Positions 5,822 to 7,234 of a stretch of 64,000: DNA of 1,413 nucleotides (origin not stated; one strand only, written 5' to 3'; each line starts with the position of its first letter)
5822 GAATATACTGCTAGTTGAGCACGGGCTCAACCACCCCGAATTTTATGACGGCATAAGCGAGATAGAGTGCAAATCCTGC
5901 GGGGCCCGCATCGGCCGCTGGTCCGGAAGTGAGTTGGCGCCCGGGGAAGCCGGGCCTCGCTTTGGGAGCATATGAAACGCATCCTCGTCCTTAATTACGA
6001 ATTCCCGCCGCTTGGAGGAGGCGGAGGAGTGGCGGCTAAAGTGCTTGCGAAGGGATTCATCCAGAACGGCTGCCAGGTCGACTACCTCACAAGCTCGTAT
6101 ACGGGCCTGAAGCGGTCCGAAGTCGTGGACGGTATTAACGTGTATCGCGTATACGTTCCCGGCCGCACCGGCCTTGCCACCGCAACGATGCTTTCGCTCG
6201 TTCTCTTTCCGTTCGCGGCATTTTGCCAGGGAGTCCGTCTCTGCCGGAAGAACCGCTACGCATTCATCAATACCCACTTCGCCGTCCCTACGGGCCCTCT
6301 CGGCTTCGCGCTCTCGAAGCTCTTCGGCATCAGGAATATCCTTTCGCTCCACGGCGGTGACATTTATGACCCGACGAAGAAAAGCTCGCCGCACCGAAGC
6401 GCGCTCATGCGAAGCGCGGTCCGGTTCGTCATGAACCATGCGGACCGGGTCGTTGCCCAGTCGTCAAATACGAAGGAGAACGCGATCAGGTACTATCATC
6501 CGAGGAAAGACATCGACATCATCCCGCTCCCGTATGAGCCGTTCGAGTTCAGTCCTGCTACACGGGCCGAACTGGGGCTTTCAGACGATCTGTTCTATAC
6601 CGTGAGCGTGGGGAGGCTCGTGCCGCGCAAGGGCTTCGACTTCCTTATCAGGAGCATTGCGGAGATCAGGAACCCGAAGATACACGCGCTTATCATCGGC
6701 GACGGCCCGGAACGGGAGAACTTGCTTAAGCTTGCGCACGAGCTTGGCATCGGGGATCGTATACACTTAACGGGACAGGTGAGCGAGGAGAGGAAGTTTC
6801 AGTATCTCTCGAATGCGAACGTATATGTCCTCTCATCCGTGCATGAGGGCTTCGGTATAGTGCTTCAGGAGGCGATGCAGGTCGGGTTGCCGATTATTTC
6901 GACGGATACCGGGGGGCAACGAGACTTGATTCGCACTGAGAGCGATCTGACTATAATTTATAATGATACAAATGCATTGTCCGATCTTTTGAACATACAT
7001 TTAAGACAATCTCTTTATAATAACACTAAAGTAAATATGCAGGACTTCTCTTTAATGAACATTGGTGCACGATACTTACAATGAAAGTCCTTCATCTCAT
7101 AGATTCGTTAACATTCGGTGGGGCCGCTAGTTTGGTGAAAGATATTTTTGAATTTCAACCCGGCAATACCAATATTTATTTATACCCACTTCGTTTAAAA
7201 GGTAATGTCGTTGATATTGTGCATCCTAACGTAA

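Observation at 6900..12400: Low-GC glycan-biosynthesis island with a compositional breakpoint inside a GT4 gene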

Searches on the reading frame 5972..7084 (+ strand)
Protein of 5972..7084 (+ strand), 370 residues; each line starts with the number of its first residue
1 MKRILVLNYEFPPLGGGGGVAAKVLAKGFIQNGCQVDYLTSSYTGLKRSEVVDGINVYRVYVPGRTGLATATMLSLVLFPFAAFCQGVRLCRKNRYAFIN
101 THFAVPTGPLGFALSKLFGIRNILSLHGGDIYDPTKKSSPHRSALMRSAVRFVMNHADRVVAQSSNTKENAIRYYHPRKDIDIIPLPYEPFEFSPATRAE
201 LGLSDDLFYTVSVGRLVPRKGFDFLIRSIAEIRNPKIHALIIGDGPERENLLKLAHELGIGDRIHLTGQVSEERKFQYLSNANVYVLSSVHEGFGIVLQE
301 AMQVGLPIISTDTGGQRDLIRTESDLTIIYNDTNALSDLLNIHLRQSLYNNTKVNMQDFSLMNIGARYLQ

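Call 5: search_protein_families(library=pfam, proteins=[window:5972-7084:+], max_evalue=0.01)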
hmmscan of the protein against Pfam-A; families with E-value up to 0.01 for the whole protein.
window:5972-7084:+ (370 aa): 6 families
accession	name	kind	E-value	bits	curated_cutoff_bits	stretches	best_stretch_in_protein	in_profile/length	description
PF00534.26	Glycos_transf_1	-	8.7e-36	123.5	26.4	1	196-344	4-156/172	Glycosyl transferases group 1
PF13692.12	Glyco_trans_1_4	-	5.9e-30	104.8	27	1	211-338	5-134/142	Glycosyl transferases group 1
PF13439.12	Glyco_transf_4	-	9.1e-19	68.5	28.5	1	16-186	2-164/170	Glycosyltransferase Family 4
PF13579.12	Glyco_trans_4_4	-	4.4e-18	66.6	29.7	1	16-186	1-157/158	Glycosyl transferase 4-like domain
PF20706.3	GT4-conflict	-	4.4e-09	36.3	26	1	149-323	139-323/385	Family 4 Glycosyltransferase in conflict systems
PF13477.12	Glyco_trans_4_2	-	7e-09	36.4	23.4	1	26-164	17-139/139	Glycosyl transferase 4-like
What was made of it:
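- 5972..6943 (+): GT4a, host-type part (residues 1-324), including the E292-x7-E300 motif. PF00534 8.7e-36 and PF13439 9e-19 (call 5).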

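Call 7: find_encoding_contigs(protein=window:5972-7084:+, flank=10000, max_places=10)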
Protein window:5972-7084:+ (370 aa): 3 contigs read that carry it; 2 places shown.
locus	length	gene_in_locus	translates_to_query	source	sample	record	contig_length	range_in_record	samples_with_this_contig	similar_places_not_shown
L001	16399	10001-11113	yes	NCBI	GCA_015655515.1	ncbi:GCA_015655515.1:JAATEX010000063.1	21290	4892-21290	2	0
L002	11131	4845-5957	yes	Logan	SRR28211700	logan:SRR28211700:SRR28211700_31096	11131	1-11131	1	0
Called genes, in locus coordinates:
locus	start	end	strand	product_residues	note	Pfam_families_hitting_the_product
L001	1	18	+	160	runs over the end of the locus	-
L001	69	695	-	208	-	PF00730:HhH-GPD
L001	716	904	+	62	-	-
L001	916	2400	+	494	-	-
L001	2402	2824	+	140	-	-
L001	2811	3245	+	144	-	-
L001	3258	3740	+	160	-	-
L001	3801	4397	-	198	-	-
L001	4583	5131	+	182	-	-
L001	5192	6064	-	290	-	PF02557:VanY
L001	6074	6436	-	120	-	PF00072:Response_reg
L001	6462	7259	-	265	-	-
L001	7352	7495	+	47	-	-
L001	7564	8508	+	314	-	PF00535:Glycos_transf_2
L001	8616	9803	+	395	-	PF02661:Fic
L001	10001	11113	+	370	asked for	PF13439:Glyco_transf_4, PF13477:Glyco_trans_4_2, PF13579:Glyco_trans_4_4, PF20706:GT4-conflict, PF00534:Glycos_transf_1, PF13692:Glyco_trans_1_4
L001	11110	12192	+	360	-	PF13439:Glyco_transf_4, PF00534:Glycos_transf_1, PF13692:Glyco_trans_1_4, PF13524:Glyco_trans_1_2 (weak)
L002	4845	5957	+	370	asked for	PF13439:Glyco_transf_4, PF13477:Glyco_trans_4_2, PF13579:Glyco_trans_4_4, PF20706:GT4-conflict, PF00534:Glycos_transf_1, PF13692:Glyco_trans_1_4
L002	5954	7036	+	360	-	PF13439:Glyco_transf_4, PF00534:Glycos_transf_1, PF13692:Glyco_trans_1_4, PF13524:Glyco_trans_1_2 (weak)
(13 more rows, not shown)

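Call 13: find_homologous_proteins(query=window:5972-7084:+, max_evalue=1e-10)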
Query window:5972-7084:+ (370 aa): 3162 proteins with E <= 1e-10 among 7828 candidates; the best 120 are listed.
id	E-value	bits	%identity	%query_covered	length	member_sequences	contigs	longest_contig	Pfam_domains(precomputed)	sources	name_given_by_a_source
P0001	2.3e-245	831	100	100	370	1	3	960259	PF00534.27,PF13477.13,PF13579.13,PF13439.13,PF20706.4,PF13692.13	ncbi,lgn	ncbi:MAG: glycosyltransferase [bacterium]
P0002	1.4e-160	552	67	100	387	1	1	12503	PF00534.27,PF13477.13,PF13579.13,PF13439.13,PF20706.4,PF13692.13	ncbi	-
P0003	2.4e-157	542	68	99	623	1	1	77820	PF13489.13,PF10017.16,PF13477.13,PF13579.13,PF13439.13,PF08241.19,PF13692.13,PF13847.13,PF00534.27,PF13649.13,PF01209.25,PF08242.19,PF20706.4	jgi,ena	-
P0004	1.1e-144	500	65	89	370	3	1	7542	PF00534.27,PF13477.13,PF13579.13,PF13439.13,PF20706.4,PF13692.13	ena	-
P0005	6.1e-142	491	59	100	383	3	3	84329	PF00534.27,PF13477.13,PF13579.13,PF13439.13,PF20706.4,PF13692.13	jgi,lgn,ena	-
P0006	2.8e-140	486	60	100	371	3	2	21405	PF00534.27,PF13477.13,PF13579.13,PF13439.13,PF20706.4,PF13692.13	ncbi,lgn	-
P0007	2.9e-140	486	62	99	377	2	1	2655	PF00534.27,PF13477.13,PF13579.13,PF13439.13,PF20706.4,PF13692.13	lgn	-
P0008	6.1e-140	485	60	100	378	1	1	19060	PF00534.27,PF13477.13,PF13579.13,PF13439.13,PF20706.4,PF13692.13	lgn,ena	-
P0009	1.3e-139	483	68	86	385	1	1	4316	PF00534.27,PF13477.13,PF13579.13,PF13439.13,PF20706.4,PF13692.13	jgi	jgi:glycosyltransferase involved in cell wall biosynthesis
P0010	2.8e-139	482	67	86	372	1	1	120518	PF00534.27,PF13477.13,PF13579.13,PF13439.13,PF20706.4,PF13692.13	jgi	jgi:L-malate glycosyltransferase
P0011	3.5e-139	482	64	92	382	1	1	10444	PF00534.27,PF13477.13,PF13579.13,PF13439.13,PF20706.4,PF13692.13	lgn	-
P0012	4.7e-139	482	60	100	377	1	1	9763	PF00534.27,PF13477.13,PF13579.13,PF13439.13,PF20706.4,PF13692.13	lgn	-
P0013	1.5e-138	480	61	100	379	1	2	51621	PF00534.27,PF13477.13,PF13579.13,PF13439.13,PF20706.4,PF13692.13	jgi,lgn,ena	jgi:glycosyltransferase involved in cell wall biosynthesis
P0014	1.7e-138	480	60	99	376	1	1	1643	PF00534.27,PF13477.13,PF13579.13,PF13439.13,PF20706.4,PF13692.13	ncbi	-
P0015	2.0e-138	480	59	100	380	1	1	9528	PF00534.27,PF13477.13,PF13579.13,PF13439.13,PF20706.4,PF13692.13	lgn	-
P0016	2.1e-138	479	63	92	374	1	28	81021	PF00534.27,PF13477.13,PF13579.13,PF13439.13,PF20706.4,PF13692.13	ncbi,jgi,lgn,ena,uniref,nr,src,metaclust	ncbi:MAG: 1,2-diacylglycerol 3-glucosyltransferase [Parcubacteria group bacterium GW2011_GWC1_38_6]|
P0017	2.3e-138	479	63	92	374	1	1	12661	PF00534.27,PF13477.13,PF13579.13,PF13439.13,PF20706.4,PF13692.13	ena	-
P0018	4.9e-138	478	60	100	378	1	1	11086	PF00534.27,PF13477.13,PF13579.13,PF13439.13,PF20706.4,PF13692.13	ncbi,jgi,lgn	-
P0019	1.4e-137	477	59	100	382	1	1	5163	PF00534.27,PF13477.13,PF13579.13,PF13439.13,PF20706.4,PF13692.13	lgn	-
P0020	1.6e-137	477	68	87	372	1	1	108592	PF00534.27,PF13477.13,PF13579.13,PF13439.13,PF20706.4,PF13692.13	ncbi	ncbi:MAG: glycosyltransferase family 4 protein [Patescibacteria group bacterium]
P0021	1.9e-137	476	57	99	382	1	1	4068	PF00534.27,PF13477.13,PF13579.13,PF13439.13,PF20706.4,PF13692.13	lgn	-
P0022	2.2e-137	476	58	99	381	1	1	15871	PF00534.27,PF13477.13,PF13579.13,PF13439.13,PF20706.4,PF13692.13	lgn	-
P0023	2.6e-137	476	62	92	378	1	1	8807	PF00534.27,PF13477.13,PF13579.13,PF13439.13,PF20706.4,PF13692.13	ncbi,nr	ncbi:MAG: glycosyltransferase family 4 protein [Candidatus Cloacimonetes bacterium]|nr:glycosyltrans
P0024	4.1e-137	475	63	91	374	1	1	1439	PF00534.27,PF13477.13,PF13579.13,PF13439.13,PF20706.4,PF13692.13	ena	-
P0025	4.4e-137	475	60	99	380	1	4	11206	PF00534.27,PF13477.13,PF13579.13,PF13439.13,PF20706.4,PF13692.13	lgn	-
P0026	5.6e-137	475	57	99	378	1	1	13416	PF00534.27,PF13477.13,PF13579.13,PF13439.13,PF20706.4,PF13692.13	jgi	-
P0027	6.0e-137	475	59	100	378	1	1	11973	PF00534.27,PF13477.13,PF13579.13,PF13439.13,PF20706.4,PF13692.13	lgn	-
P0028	6.1e-137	475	67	87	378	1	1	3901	PF00534.27,PF13477.13,PF13579.13,PF13439.13,PF20706.4,PF13692.13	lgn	-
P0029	8.2e-137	474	60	99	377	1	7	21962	PF00534.27,PF13477.13,PF13579.13,PF13439.13,PF20706.4,PF13692.13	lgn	-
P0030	9.9e-137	474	57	100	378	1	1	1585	PF00534.27,PF13477.13,PF13579.13,PF13439.13,PF20706.4,PF13692.13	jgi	jgi:glycosyltransferase involved in cell wall biosynthesis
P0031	1.4e-136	473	59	100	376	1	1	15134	PF00534.27,PF13477.13,PF13579.13,PF13439.13,PF20706.4,PF13692.13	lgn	-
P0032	2.4e-136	473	60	100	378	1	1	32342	PF00534.27,PF13477.13,PF13579.13,PF13439.13,PF20706.4,PF13692.13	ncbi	-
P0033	3.1e-136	472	56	100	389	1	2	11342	PF00534.27,PF13477.13,PF13579.13,PF13439.13,PF20706.4,PF13692.13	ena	-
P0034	3.9e-136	472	58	100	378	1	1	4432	PF00534.27,PF13579.13,PF13439.13,PF20706.4,PF13692.13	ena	-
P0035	4.1e-136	472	58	100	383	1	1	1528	PF00534.27,PF13477.13,PF13579.13,PF13439.13,PF20706.4,PF13692.13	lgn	-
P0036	1.1e-135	471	57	99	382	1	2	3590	PF00534.27,PF13477.13,PF13579.13,PF13439.13,PF20706.4,PF13692.13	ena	-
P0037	1.1e-135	471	58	99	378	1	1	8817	PF00534.27,PF13477.13,PF13579.13,PF13439.13,PF20706.4,PF13692.13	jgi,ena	-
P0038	1.1e-135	471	59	100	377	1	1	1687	PF00534.27,PF13477.13,PF13579.13,PF13439.13,PF20706.4,PF13692.13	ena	-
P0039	2.1e-135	470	59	99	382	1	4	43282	PF00534.27,PF13477.13,PF13579.13,PF13439.13,PF20706.4,PF13692.13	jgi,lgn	jgi:glycosyltransferase involved in cell wall biosynthesis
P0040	2.9e-135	469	58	99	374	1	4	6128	PF00534.27,PF13477.13,PF13579.13,PF13439.13,PF20706.4,PF13692.13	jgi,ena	-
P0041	5.2e-135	468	59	100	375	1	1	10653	PF00534.27,PF13477.13,PF13579.13,PF13439.13,PF20706.4,PF13692.13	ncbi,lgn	-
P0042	6.4e-135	468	60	100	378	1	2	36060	PF00534.27,PF13579.13,PF13439.13,PF20706.4,PF13692.13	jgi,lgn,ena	-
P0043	6.5e-135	468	59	100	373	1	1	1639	PF00534.27,PF13477.13,PF13579.13,PF13439.13,PF20706.4,PF13692.13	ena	-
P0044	6.9e-135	468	58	100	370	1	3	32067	PF00534.27,PF13477.13,PF13579.13,PF13439.13,PF20706.4,PF13692.13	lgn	-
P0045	1.2e-134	467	58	100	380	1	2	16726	PF00534.27,PF13477.13,PF13579.13,PF13439.13,PF20706.4,PF13692.13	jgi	jgi:glycosyltransferase involved in cell wall biosynthesis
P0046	1.4e-134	467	58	99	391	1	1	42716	PF00534.27,PF13477.13,PF13579.13,PF13439.13,PF20706.4,PF13692.13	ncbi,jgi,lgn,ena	ncbi:MAG: glycosyltransferase family 4 protein [Candidatus Pacearchaeota archaeon]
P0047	1.5e-134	467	66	86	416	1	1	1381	PF00534.27,PF13477.13,PF13579.13,PF13439.13,PF13692.13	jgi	jgi:glycosyltransferase involved in cell wall biosynthesis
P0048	1.7e-134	467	67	87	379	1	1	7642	PF00534.27,PF13477.13,PF13579.13,PF13439.13,PF20706.4,PF13692.13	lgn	-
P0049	3.6e-134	466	59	100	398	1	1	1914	PF00534.27,PF13477.13,PF13579.13,PF13439.13,PF20706.4,PF13692.13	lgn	-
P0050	3.6e-134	466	57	99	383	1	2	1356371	PF00534.27,PF13477.13,PF13579.13,PF13439.13,PF20706.4,PF13692.13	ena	-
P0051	6.1e-134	465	56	99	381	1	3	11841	PF00534.27,PF13477.13,PF13579.13,PF13439.13,PF20706.4,PF13692.13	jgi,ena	-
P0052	6.2e-134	465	59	100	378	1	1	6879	PF00534.27,PF13477.13,PF13579.13,PF13439.13,PF20706.4,PF13692.13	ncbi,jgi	jgi:glycosyltransferase involved in cell wall biosynthesis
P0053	6.7e-134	465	57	100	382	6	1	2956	PF00534.27,PF13477.13,PF13579.13,PF13439.13,PF20706.4,PF13692.13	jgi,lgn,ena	jgi:glycosyltransferase involved in cell wall biosynthesis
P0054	8.9e-134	464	58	99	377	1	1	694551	PF00534.27,PF13477.13,PF13579.13,PF13439.13,PF20706.4,PF13692.13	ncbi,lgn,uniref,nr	ncbi:glycosyltransferase family 4 protein [Methanolobus chelungpuianus]|uniref:1,2-diacylglycerol 3-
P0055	9.1e-134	464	56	99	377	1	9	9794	PF00534.27,PF13477.13,PF13579.13,PF13439.13,PF20706.4,PF13692.13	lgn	-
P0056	9.2e-134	464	58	100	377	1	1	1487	PF00534.27,PF13477.13,PF13579.13,PF13439.13,PF20706.4,PF13692.13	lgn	-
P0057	1.6e-133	463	56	99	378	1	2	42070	PF00534.27,PF13477.13,PF13579.13,PF13439.13,PF20706.4,PF13692.13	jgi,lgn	-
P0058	1.8e-133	463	56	99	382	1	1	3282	PF00534.27,PF13477.13,PF13579.13,PF13439.13,PF20706.4,PF13692.13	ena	-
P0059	3.2e-133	462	57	100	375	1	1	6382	PF00534.27,PF13477.13,PF13579.13,PF13439.13,PF20706.4,PF13692.13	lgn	-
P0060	4.0e-133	462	62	92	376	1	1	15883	PF00534.27,PF13477.13,PF13579.13,PF13439.13,PF20706.4,PF13692.13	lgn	-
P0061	4.5e-133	462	58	93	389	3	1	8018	PF00534.27,PF13477.13,PF13579.13,PF13439.13,PF20706.4,PF13692.13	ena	-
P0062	5.4e-133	462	57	99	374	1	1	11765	PF00534.27,PF13477.13,PF13579.13,PF13439.13,PF20706.4,PF13692.13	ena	-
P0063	5.8e-133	462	58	99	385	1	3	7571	PF00534.27,PF13477.13,PF13579.13,PF13439.13,PF20706.4,PF13692.13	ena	-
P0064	6.7e-133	461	58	99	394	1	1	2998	PF00534.27,PF13477.13,PF13579.13,PF13439.13,PF20706.4,PF13692.13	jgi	jgi:L-malate glycosyltransferase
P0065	7.4e-133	461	57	100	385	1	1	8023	PF00534.27,PF13477.13,PF13579.13,PF13439.13,PF20706.4,PF13692.13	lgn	-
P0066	8.3e-133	461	60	99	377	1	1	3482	PF00534.27,PF13477.13,PF13579.13,PF13439.13,PF20706.4,PF13692.13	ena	-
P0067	8.9e-133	461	56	100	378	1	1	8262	PF00534.27,PF13477.13,PF13579.13,PF13439.13,PF20706.4,PF13692.13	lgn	-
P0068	1.5e-132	460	59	100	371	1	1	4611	PF00534.27,PF13477.13,PF13579.13,PF13439.13,PF20706.4,PF13692.13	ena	-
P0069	1.7e-132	460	55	99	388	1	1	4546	PF00534.27,PF13477.13,PF13579.13,PF13439.13,PF20706.4,PF13692.13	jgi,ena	-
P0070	1.8e-132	460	58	99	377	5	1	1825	PF00534.27,PF13477.13,PF13579.13,PF13439.13,PF20706.4,PF13692.13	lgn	-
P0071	2.2e-132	460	58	93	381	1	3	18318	PF00534.27,PF13477.13,PF13579.13,PF13439.13,PF20706.4,PF13692.13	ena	-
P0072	3.6e-132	459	56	100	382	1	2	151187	PF00534.27,PF13477.13,PF13579.13,PF13439.13,PF13692.13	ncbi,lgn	-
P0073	4.2e-132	459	57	98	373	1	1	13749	PF00534.27,PF13477.13,PF13579.13,PF13524.13,PF13439.13,PF20706.4,PF13692.13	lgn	-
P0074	4.5e-132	459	59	98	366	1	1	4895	PF00534.27,PF13477.13,PF13579.13,PF13439.13,PF20706.4,PF13692.13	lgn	-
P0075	8.5e-132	458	63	86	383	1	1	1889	PF00534.27,PF13477.13,PF13579.13,PF13439.13,PF20706.4,PF13692.13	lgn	-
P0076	9.7e-132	458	61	91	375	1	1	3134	PF00534.27,PF13477.13,PF13579.13,PF13439.13,PF20706.4,PF13692.13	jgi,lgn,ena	jgi:glycosyltransferase involved in cell wall biosynthesis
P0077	1.2e-131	457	61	87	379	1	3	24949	PF00534.27,PF13477.13,PF13579.13,PF13524.13,PF13439.13,PF20706.4,PF13692.13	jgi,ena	-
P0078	1.4e-131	457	54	100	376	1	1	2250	PF00534.27,PF13477.13,PF13579.13,PF13439.13,PF20706.4,PF13692.13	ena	-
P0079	1.9e-131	457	59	99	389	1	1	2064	PF00534.27,PF13477.13,PF13579.13,PF13439.13,PF20706.4,PF13692.13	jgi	jgi:L-malate glycosyltransferase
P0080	2.6e-131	456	57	99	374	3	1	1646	PF00534.27,PF13477.13,PF13579.13,PF13439.13,PF20706.4,PF13692.13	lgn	-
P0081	2.9e-131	456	57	97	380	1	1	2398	PF00534.27,PF13477.13,PF13579.13,PF13439.13,PF20706.4,PF13692.13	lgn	-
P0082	3.0e-131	456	56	100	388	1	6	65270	PF00534.27,PF13477.13,PF13579.13,PF13439.13,PF20706.4,PF13692.13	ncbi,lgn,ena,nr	ncbi:glycosyltransferase family 4 protein [Candidatus Parcubacteria bacterium]|nr:glycosyltransferas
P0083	3.1e-131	456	58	97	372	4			PF00534.27,PF13477.13,PF13579.13,PF13439.13,PF20706.4,PF13692.13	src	-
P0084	7.2e-131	455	58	91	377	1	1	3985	PF00534.27,PF13477.13,PF13579.13,PF13439.13,PF20706.4,PF13692.13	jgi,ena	-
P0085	7.5e-131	455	57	98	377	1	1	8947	PF00534.27,PF13477.13,PF13579.13,PF13439.13,PF20706.4,PF13692.13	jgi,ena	-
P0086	1.5e-130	454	58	100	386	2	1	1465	PF00534.27,PF13477.13,PF13579.13,PF13439.13,PF20706.4,PF13692.13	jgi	-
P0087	2.1e-130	453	56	100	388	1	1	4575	PF00534.27,PF13477.13,PF13579.13,PF13439.13,PF20706.4,PF13692.13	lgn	-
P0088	2.8e-130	453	54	100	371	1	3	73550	PF00534.27,PF13477.13,PF13579.13,PF13439.13,PF20706.4,PF13692.13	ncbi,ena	-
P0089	4.4e-130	452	55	99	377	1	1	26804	PF00534.27,PF13477.13,PF13579.13,PF13439.13,PF20706.4,PF13692.13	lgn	-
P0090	5.1e-130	452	57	100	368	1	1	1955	PF00534.27,PF13477.13,PF13579.13,PF13439.13,PF20706.4,PF13692.13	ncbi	-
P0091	5.7e-130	452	56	100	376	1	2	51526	PF00534.27,PF13477.13,PF13579.13,PF13439.13,PF20706.4,PF13692.13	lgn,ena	-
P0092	7.4e-130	451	56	99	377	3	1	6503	PF00534.27,PF13477.13,PF13579.13,PF13439.13,PF20706.4,PF13692.13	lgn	-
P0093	8.4e-130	451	56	99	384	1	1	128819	PF00534.27,PF13477.13,PF13579.13,PF13439.13,PF20706.4,PF13692.13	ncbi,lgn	ncbi:MAG: glycosyltransferase family 4 protein [Methanolobus sp.]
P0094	1.3e-129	451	55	98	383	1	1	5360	PF00534.27,PF13477.13,PF13579.13,PF13439.13,PF20706.4,PF13692.13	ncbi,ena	-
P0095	1.8e-129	450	56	99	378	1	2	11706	PF00534.27,PF13477.13,PF13579.13,PF13439.13,PF20706.4,PF13692.13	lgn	-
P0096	1.9e-129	450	58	98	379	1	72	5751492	PF00534.27,PF13477.13,PF13579.13,PF13439.13,PF20706.4,PF13692.13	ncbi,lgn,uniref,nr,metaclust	ncbi:TPA: glycosyltransferase [Methanosarcina acetivorans]|uniref:1,2-diacylglycerol 3-glucosyltrans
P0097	3.6e-129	449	64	87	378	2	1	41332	PF00534.27,PF13477.13,PF13579.13,PF13439.13,PF20706.4,PF13692.13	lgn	-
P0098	4.3e-129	449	56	99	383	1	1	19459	PF00534.27,PF13477.13,PF13579.13,PF13439.13,PF20706.4,PF13692.13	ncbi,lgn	-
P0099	4.4e-129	449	56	100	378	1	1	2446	PF00534.27,PF13477.13,PF13579.13,PF13439.13,PF20706.4,PF13692.13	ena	-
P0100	5.8e-129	448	55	97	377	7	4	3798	PF00534.27,PF13477.13,PF13579.13,PF13439.13,PF20706.4,PF13692.13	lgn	-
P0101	6.8e-129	448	57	99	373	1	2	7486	PF00534.27,PF13477.13,PF13579.13,PF13439.13,PF20706.4,PF13692.13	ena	-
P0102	7.4e-129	448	58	93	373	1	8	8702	PF00534.27,PF13477.13,PF13579.13,PF13439.13,PF20706.4,PF13692.13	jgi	jgi:glycosyltransferase involved in cell wall biosynthesis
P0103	1.0e-128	448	56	99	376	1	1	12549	PF00534.27,PF13477.13,PF13579.13,PF13439.13,PF20706.4,PF13692.13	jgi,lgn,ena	-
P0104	1.3e-128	447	56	99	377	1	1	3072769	PF00534.27,PF13477.13,PF13579.13,PF13439.13,PF20706.4,PF13692.13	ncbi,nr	ncbi:1,2-diacylglycerol 3-glucosyltransferase [Methanolobus psychrophilus R15]|nr:1,2-diacylglycerol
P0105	3.0e-128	446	59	94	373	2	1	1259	PF00534.27,PF13477.13,PF13579.13,PF13439.13,PF20706.4,PF13692.13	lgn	-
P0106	4.8e-128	445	56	94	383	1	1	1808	PF00534.27,PF13477.13,PF13579.13,PF13439.13,PF20706.4,PF13692.13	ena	-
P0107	6.5e-128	445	57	100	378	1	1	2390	PF00534.27,PF13477.13,PF13579.13,PF13439.13,PF20706.4,PF13692.13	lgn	-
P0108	9.3e-128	444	54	100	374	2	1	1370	PF00534.27,PF13477.13,PF13579.13,PF13439.13,PF20706.4,PF13692.13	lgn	-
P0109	1.1e-127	444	63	87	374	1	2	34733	PF00534.27,PF13477.13,PF13579.13,PF13439.13,PF20706.4,PF13692.13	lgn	-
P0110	1.1e-127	444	58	97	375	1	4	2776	PF00534.27,PF13477.13,PF13579.13,PF13439.13,PF20706.4,PF13692.13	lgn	-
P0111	1.4e-127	444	55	100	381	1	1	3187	PF00534.27,PF13477.13,PF13579.13,PF13439.13,PF13692.13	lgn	-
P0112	1.5e-127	444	54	99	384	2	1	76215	PF00534.27,PF13477.13,PF13579.13,PF13439.13,PF20706.4,PF13692.13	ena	-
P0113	1.9e-127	443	57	92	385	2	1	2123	PF00534.27,PF13477.13,PF13579.13,PF13439.13,PF20706.4,PF13692.13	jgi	-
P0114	2.1e-127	443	56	97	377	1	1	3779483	PF00534.27,PF13477.13,PF13579.13,PF13439.13,PF20706.4,PF13692.13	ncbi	ncbi:MAG: glycosyltransferase [Methanosarcina sp.]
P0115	2.9e-127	443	58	92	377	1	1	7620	PF00534.27,PF13477.13,PF13579.13,PF13439.13,PF20706.4,PF13692.13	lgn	-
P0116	3.6e-127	443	56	91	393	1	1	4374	PF00534.27,PF13477.13,PF13579.13,PF13439.13,PF20706.4,PF13692.13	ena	-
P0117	4.0e-127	442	55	100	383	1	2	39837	PF00534.27,PF13579.13,PF13439.13,PF20706.4,PF13692.13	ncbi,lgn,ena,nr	ncbi:MAG: glycosyltransferase family 4 protein [Nanoarchaeota archaeon]|nr:glycosyltransferase famil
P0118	4.5e-127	442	62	85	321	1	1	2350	PF00534.27,PF13477.13,PF13579.13,PF13439.13,PF20706.4,PF13692.13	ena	-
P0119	6.2e-127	442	57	99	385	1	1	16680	PF00534.27,PF13477.13,PF13579.13,PF13439.13,PF20706.4,PF13692.13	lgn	-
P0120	6.3e-127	442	56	97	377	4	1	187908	PF00534.27,PF13477.13,PF13579.13,PF13439.13,PF20706.4,PF13692.13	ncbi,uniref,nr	ncbi:glycosyltransferase [Methanosarcina sp. DH2]|uniref:glycosyltransferase family 4 protein n=1 Ta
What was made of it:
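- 6944..7084 (+): GT4a tail (residues 325-370), cassette-type and AT-rich; the left junction lies at 6917-6956. Many homologues align to only 86-87% of the query (call 13).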
